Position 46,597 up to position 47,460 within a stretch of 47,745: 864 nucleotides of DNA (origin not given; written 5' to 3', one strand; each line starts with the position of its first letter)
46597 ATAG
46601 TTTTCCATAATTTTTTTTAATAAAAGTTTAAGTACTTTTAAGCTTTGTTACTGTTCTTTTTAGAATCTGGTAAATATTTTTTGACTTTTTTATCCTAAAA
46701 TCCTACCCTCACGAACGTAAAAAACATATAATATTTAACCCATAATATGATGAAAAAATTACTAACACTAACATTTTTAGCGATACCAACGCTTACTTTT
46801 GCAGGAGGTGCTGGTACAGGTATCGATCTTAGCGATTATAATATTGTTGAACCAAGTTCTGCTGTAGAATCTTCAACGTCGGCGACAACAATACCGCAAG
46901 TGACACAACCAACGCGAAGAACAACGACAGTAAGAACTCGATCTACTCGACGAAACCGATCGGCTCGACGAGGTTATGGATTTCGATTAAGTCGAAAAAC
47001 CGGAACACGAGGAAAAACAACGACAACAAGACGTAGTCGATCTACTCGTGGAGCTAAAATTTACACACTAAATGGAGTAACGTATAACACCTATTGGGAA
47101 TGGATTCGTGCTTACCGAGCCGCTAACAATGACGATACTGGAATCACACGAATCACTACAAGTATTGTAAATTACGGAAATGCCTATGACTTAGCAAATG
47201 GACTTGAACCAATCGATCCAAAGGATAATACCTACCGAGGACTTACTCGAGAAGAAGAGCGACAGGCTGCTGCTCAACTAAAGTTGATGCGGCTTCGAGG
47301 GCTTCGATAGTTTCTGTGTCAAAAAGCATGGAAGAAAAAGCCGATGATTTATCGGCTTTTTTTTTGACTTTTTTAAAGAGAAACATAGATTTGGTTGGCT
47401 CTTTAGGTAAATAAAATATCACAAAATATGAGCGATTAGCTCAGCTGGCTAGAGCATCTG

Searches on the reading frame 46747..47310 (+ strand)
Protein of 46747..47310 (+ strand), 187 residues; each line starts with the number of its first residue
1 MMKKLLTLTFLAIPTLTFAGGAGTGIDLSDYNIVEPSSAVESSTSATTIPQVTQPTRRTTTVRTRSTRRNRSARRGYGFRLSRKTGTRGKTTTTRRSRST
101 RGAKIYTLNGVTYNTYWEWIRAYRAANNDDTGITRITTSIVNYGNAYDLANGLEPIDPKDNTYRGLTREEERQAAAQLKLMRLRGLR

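Call 79: search_protein_families(library=pfam, proteins=[window:46747-47310:+], max_evalue=0.1)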
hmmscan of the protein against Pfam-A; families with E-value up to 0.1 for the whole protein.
window:46747-47310:+ (187 aa): 1 family
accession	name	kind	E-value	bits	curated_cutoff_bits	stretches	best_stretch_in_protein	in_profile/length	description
PF20809.2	MINT_MID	-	0.092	12.8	27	0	32-101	213-283/326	Msx2-interacting protein, MID domain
